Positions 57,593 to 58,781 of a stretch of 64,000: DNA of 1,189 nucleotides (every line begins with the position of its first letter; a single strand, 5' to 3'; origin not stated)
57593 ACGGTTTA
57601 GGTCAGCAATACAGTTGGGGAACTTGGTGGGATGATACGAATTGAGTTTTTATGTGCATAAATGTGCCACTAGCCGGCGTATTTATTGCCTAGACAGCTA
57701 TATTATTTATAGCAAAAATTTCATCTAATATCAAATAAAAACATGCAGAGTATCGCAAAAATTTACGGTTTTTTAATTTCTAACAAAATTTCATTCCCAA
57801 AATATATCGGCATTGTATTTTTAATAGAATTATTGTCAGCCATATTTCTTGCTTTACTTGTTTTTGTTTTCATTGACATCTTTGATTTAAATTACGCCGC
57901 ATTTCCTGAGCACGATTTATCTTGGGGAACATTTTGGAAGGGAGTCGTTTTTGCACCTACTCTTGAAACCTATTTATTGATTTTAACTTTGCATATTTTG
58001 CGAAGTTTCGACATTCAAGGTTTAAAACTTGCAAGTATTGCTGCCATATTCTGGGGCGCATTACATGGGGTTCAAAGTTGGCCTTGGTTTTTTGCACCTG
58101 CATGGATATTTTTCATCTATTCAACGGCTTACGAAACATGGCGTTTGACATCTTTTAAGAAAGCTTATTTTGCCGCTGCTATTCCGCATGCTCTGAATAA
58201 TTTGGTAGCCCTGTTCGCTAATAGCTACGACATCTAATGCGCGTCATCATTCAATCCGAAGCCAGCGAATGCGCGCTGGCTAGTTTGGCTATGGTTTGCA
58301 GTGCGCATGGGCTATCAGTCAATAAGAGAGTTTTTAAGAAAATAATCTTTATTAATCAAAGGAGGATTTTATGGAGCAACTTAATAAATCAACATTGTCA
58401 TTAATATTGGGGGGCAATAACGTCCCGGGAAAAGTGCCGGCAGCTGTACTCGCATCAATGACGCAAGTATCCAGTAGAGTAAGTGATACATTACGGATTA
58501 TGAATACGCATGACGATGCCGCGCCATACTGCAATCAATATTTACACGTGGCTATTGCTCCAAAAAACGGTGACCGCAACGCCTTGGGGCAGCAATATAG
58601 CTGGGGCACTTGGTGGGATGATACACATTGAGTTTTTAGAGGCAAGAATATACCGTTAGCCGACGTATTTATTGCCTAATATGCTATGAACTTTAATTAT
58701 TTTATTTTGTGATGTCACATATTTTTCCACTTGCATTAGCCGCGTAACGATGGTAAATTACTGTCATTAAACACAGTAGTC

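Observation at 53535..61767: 8.2-kb ColV-type peptide-export island with atypical cargo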

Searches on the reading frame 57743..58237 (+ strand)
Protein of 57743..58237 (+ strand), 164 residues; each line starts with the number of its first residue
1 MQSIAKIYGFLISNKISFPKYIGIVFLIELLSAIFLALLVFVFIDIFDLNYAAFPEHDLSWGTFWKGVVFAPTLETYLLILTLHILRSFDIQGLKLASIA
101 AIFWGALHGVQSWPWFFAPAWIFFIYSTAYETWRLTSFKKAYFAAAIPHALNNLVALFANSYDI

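Call 3: search_protein_families(library=pfam, proteins=[window:57743-58237:+], max_evalue=1)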
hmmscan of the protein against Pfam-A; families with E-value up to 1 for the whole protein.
window:57743-58237:+ (164 aa): 1 family
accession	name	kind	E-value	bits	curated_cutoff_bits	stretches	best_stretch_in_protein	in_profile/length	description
PF06691.16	DUF1189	-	0.27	11.2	28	1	6-102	142-238/244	Protein of unknown function (DUF1189)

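Call 4: search_protein_families(library=ncbifam, proteins=[window:57743-58237:+], max_evalue=1)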
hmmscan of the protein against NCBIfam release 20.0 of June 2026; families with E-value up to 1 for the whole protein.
window:57743-58237:+ (164 aa): 1 family
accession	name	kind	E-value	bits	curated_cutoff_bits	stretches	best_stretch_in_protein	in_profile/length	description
NF006182.0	PRK08316.1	subfamily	0.27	9.7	663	1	116-147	265-297/523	fatty acyl-CoA synthetase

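Call 46: predict_structure(alignment_id=A4)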
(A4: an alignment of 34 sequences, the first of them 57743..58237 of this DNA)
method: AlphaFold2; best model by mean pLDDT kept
length: 164 residues; sequences in the alignment: 34
mean_pLDDT: 91.4   pTM: 0.86
mean pLDDT of the five models: 91.4, 90.8, 90.2, 87.8, 86.2
residues with pLDDT >= 90: 136; 70-90: 18; 50-70: 8; < 50: 2
segments of 3 or more residues with pLDDT < 50: none
pLDDT, mean of each block of 10 residues (from residue 1): 60 85 94 93 95 88 96 98 98 95 97 94 97 95 98 93 64
secondary structure, 60 per line:
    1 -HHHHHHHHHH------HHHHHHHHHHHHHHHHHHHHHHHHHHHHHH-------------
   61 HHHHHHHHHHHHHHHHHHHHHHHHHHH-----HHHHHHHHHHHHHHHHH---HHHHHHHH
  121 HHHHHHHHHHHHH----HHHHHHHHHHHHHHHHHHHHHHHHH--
elements in order: H2-11 H18-47 H61-87 H93-109 H113-133 H138-162

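Call 49: fold_search(model_id=the predicted structure, library=pdb)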
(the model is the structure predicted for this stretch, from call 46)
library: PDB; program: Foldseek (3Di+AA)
matches with E <= 10: 29; with E <= 0.001: 0
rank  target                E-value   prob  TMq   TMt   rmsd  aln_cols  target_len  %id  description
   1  7mjq_G                3.2e+00  0.05  0.22  0.20  14.3       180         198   12  Vascular KATP channel: Kir6.1 SUR2B quatrefoil-like conformation 2 (released 2021-10-13)
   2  8oqy_C                3.4e+00  0.12  0.36  0.28  13.4       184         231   12  Structure of apo form of human gamma-secretase PSEN1 APH-1B isoform reconstituted into lipid nanodisc (released 2024-04-24)
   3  5nl1_C                4.4e+00  0.03  0.18  0.20  16.9       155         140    9  Shigella IpaA-VBS3/TBS in complex with the Talin VBS1 domain 488-512 (released 2018-05-16)
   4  4u9n_A                5.5e+00  0.04  0.23  0.21  15.7       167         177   17  Structure of a membrane protein (released 2014-12-03)
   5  8iqm_A                5.8e+00  0.04  0.24  0.25   8.4       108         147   12  Structural basis of the specificity and interaction mechanism of Bmf binding to pro-survival proteins (released 2023-08-23)
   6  4onr                  6.5e+00  0.05  0.25  0.27  11.7       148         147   14  Crystal structure of Borrelia burgdorferi decorin-binding protein DbpA (released 2014-07-09)
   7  8j7t_A                6.5e+00  0.02  0.19  0.13  13.4       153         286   14  Cryo-EM structure of hZnT7-Fab complex in zinc-unbound state, determined in outward-facing conformation (released 2023-09-20)
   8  7adt_A                6.8e+00  0.06  0.25  0.30  12.9       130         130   12  Orf virus Apoptosis inhibitor ORFV125 (released 2021-10-06)
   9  6ssu_B                6.8e+00  0.03  0.19  0.22  19.0       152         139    9  Crystal structure of Human Microsomal Glutathione S-Transferase 2 in complex with co-substrate Glutathione (released 2021-02-03)
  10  2oif_E                7.2e+00  0.03  0.18  0.19  11.7       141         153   11  The crystal structure of ferric cyanide bound barley hexacoordinate hemoglobin. (released 2007-07-24)
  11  1tt9_A                7.6e+00  0.04  0.22  0.08  15.2       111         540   13  Structure of the bifunctional and Golgi associated formiminotransferase cyclodeaminase octamer (released 2005-06-28)
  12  2jcd_A                7.6e+00  0.01  0.18  0.11  13.0       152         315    8  Structure of the N-oxygenase AurF from Streptomyces thioluteus (released 2007-09-11)
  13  9h6e_A                8.0e+00  0.04  0.23  0.24   8.3       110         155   15  Complex of Histidine-containing phosphotransfer 1 (AHP1) and Response regulator 1 (ARR1) from A. thaliana (released 2025-03-26)
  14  2r50_A                8.0e+00  0.03  0.19  0.20  12.0       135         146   13  The crystal structure of nonsymbiotic corn hemoglobin 1 (released 2007-09-18)
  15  4yvm_A                8.0e+00  0.02  0.18  0.16  20.6       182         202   14  X-ray structure of Helicobacter pylori CagL-K74 (released 2015-05-13)
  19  4cad_C                9.0e+00  0.08  0.39  0.27   8.4       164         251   22  Mechanism of farnesylated CAAX protein processing by the integral membrane protease Rce1 (released 2013-11-27)
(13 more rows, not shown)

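Call 53: search_protein_families(library=pfam, alignment_id=A4, max_evalue=0.01)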
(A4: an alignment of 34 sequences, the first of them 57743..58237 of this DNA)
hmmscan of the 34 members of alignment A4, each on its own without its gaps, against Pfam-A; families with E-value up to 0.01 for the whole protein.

A. member 1, window:57743-58237:+ (164 aa): 0 families

B. families by the number of members that match (of 34 scanned): 1 family
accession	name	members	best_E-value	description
PF02517.21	Rce1-like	21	8e-05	Type II CAAX prenyl endopeptidase Rce1-like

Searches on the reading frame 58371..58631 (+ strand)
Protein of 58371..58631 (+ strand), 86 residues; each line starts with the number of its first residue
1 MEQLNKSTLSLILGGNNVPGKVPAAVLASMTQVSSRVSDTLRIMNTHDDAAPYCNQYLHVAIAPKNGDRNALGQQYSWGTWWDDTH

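Call 3: search_protein_families(library=pfam, proteins=[window:58371-58631:+], max_evalue=1)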
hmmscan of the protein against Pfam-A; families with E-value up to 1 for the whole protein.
window:58371-58631:+ (86 aa): 0 families

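Call 4: search_protein_families(library=ncbifam, proteins=[window:58371-58631:+], max_evalue=1)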
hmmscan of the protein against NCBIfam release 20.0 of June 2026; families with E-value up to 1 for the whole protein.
window:58371-58631:+ (86 aa): 1 family
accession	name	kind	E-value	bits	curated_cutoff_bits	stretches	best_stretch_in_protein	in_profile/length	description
TIGR03893.1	lant_SP_1948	subfamily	0.13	12.7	32.95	1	2-36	11-45/61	lichenicidin A2 family type 2 lantibiotic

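Call 18: find_homologous_proteins(query=window:58371-58631:+, max_evalue=0.1)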
Query window:58371-58631:+ (86 aa): 16 proteins with E <= 0.1 among 16 candidates.
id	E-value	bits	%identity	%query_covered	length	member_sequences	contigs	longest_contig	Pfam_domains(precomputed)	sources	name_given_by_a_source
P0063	2.1e-52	192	100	100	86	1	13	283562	-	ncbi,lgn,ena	-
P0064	7.8e-28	114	63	100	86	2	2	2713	-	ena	-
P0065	7.2e-27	111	63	98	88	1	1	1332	-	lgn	-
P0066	5.1e-26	108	57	100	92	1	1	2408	-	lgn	-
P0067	2.7e-25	106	60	100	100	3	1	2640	-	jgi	jgi:hypothetical protein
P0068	1.2e-21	94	55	100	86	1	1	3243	-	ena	-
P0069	1.3e-20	91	53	100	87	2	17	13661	-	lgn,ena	-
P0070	2.3e-19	87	50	100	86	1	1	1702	-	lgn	-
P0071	3.4e-19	86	49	100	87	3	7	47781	-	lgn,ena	-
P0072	1.3e-18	85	50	100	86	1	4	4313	-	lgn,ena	-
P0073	1.6e-18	84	51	100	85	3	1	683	-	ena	-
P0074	3.8e-16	77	52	100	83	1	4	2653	-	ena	-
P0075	6.1e-10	57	36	100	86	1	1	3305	-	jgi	jgi:bacteriocin-like protein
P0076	6.3e-9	54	42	98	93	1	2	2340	-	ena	-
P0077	5.8e-8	51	36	100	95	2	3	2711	-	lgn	-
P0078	8.2e-7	47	39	98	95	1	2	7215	-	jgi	jgi:hypothetical protein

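Call 20: find_encoding_contigs(protein=P0071, flank=10000, max_places=4)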
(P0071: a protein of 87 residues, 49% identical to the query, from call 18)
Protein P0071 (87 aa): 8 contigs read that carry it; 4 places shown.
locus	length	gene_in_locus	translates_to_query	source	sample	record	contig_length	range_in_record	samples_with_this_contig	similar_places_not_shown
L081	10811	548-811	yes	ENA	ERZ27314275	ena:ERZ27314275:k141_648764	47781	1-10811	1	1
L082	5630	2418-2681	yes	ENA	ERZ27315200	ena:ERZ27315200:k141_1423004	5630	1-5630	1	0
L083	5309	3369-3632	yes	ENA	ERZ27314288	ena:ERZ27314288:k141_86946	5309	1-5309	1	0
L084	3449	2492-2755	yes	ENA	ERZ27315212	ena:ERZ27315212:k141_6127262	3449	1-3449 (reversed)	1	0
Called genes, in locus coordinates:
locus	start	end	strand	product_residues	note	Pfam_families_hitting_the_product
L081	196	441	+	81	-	-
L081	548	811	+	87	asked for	-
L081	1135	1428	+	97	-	-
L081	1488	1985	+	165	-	-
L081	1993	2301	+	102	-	-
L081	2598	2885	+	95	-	-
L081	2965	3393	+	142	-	-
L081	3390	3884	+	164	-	-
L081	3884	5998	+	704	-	PF03412:Peptidase_C39, PF00664:ABC_membrane, PF00005:ABC_tran, PF02463:SMC_N (faint)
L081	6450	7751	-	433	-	PF23500:DUF7133, PF01436:NHL (faint), PF22807:TrAA12, PF07995:GSDH, PF22807:TrAA12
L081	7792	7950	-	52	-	PF11752:DUF3309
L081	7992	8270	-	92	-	-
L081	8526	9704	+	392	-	PF01594:AI-2E_transport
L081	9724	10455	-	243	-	PF00027:cNMP_binding (weak), PF13545:HTH_Crp_2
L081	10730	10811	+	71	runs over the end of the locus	PF13441:Gly-zipper_YMGG, PF05433:Rick_17kDa_Anti (weak)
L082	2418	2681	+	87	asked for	-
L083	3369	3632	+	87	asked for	-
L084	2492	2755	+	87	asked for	-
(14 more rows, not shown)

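Call 21: find_encoding_contigs(protein=P0069, flank=10000, max_places=4)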
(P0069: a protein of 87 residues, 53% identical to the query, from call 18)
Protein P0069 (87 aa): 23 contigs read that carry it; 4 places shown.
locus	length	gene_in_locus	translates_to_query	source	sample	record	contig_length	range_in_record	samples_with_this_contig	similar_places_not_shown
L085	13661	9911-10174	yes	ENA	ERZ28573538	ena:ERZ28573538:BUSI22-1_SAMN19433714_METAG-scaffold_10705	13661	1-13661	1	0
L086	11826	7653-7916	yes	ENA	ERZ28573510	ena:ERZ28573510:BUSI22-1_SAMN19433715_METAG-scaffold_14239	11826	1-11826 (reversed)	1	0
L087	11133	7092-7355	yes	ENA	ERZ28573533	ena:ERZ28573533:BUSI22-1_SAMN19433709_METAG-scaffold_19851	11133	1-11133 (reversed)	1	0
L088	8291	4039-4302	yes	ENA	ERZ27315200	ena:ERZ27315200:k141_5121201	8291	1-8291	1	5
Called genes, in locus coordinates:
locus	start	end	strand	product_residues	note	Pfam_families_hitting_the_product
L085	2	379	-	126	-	?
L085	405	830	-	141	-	PF01957:NfeD (weak)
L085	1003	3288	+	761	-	PF03709:OKR_DC_1_N, PF01276:OKR_DC_1, PF03711:OKR_DC_1_C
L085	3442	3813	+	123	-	-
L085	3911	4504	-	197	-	PF12007:DUF3501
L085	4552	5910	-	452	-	PF02754:CCG (weak)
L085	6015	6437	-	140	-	PF00210:Ferritin (faint), PF02915:Rubrerythrin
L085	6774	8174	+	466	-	PF25919:BSH_CusB (faint), PF25997:BSH_YhbJ (faint), PF00364:Biotin_lipoyl (faint), PF25917:BSH_RND (weak), PF25973:BSH_CzcB (weak), PF26002:Beta-barrel_AprE (faint)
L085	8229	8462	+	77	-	-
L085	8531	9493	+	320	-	PF01963:TraB_PrgY_gumN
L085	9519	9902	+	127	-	-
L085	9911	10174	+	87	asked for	-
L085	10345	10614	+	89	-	-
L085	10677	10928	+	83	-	-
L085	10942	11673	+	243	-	PF02463:SMC_N (faint), PF13175:AAA_15 (weak), PF13476:AAA_23, PF00005:ABC_tran (faint), PF13304:AAA_21, PF13175:AAA_15 (weak)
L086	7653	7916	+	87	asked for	-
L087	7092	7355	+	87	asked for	-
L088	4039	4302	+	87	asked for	-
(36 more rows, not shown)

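Call 28: find_encoding_contigs(protein=P0063, flank=6000, max_places=8)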
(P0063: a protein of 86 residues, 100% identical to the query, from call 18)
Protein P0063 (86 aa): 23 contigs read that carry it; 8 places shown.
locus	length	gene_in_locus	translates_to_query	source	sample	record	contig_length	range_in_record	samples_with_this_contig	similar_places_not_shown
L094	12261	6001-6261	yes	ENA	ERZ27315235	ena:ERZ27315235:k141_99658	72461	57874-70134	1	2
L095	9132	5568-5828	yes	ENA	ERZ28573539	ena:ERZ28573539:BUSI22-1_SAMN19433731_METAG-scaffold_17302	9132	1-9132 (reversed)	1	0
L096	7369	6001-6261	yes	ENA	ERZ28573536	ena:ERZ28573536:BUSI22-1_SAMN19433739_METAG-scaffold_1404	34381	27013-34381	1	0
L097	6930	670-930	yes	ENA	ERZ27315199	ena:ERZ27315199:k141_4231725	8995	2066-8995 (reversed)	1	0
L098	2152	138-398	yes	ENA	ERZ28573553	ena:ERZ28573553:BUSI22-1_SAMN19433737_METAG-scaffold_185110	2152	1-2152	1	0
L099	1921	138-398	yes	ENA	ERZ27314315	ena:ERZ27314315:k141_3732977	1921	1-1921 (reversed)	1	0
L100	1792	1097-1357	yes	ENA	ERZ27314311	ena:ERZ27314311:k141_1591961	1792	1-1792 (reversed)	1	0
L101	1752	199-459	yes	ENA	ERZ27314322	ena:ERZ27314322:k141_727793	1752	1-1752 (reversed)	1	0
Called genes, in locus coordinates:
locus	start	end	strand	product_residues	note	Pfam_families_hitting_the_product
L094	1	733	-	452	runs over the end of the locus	PF02754:CCG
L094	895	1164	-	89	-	PF02915:Rubrerythrin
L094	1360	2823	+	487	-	PF25919:BSH_CusB (faint), PF25997:BSH_YhbJ (faint), PF00364:Biotin_lipoyl (faint), PF25917:BSH_RND (weak), PF25973:BSH_CzcB (weak), PF26002:Beta-barrel_AprE (faint)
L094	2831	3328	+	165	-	-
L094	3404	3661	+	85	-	-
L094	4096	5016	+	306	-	PF01650:Peptidase_C13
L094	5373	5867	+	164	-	-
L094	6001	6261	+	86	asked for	-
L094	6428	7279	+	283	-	PF02498:Bro-N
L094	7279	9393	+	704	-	PF03412:Peptidase_C39, PF00664:ABC_membrane, PF00005:ABC_tran, PF02463:SMC_N (faint)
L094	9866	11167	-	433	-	PF23500:DUF7133, PF01436:NHL (faint), PF22807:TrAA12, PF07995:GSDH, PF22807:TrAA12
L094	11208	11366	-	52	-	PF11752:DUF3309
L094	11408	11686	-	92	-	-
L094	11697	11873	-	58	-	-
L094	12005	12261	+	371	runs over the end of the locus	PF01594:AI-2E_transport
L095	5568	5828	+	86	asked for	-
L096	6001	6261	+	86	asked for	-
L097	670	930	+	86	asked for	-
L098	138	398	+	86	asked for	-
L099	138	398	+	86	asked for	-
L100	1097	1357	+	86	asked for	-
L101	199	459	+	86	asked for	-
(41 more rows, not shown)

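Call 59: find_related_loci(query=A2, collection=metagenome_contigs, flank=6000)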
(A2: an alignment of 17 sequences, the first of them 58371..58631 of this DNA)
Query A2 (86 aa) in metagenome_contigs; peptide patterns used: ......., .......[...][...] (x = any residue, [..] = any of these).
120 stretches matched a pattern; 1 encode a relative of the query (tblastn E <= 1e-3); 1 distinct loci.
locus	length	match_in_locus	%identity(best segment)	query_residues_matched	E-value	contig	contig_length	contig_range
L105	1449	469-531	52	66-86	1e-6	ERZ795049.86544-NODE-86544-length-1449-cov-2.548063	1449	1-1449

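Call 62: find_encoding_contigs(protein=P0078, flank=7000, max_places=2)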
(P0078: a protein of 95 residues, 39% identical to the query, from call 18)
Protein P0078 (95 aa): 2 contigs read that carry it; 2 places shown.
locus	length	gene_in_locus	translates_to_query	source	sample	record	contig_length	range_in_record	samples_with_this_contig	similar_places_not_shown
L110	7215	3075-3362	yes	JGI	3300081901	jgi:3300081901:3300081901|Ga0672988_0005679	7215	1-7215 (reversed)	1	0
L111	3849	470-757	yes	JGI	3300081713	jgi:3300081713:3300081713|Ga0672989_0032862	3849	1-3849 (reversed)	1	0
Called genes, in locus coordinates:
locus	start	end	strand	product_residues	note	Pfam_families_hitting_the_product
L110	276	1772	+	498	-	PF25917:BSH_RND (faint), PF25919:BSH_CusB (faint), PF25997:BSH_YhbJ (faint), PF00364:Biotin_lipoyl (faint), PF25973:BSH_CzcB (weak), PF26002:Beta-barrel_AprE (faint)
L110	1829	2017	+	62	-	-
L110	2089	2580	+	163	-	-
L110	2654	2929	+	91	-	-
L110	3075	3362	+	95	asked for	-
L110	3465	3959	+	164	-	-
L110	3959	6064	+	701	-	PF03412:Peptidase_C39, PF00664:ABC_membrane, PF00005:ABC_tran, PF02463:SMC_N (faint)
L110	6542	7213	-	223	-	?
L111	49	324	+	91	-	-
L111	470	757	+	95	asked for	-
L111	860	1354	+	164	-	-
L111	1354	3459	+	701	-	PF03412:Peptidase_C39, PF00664:ABC_membrane, PF00005:ABC_tran, PF02463:SMC_N (faint)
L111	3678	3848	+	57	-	?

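Call 73: predict_structure(alignment_id=A2)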
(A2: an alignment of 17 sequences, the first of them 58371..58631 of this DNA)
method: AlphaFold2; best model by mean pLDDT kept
length: 86 residues; sequences in the alignment: 17
mean_pLDDT: 49.8   pTM: 0.13
mean pLDDT of the five models: 49.8, 49.5, 47.9, 46.8, 43.0
residues with pLDDT >= 90: 0; 70-90: 0; 50-70: 42; < 50: 44
segments of 3 or more residues with pLDDT < 50: 1-3, 27-51, 83-86
pLDDT, mean of each block of 10 residues (from residue 1): 55 54 51 44 40 50 51 53 49
secondary structure, 60 per line:
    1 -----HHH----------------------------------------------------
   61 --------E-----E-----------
elements in order:
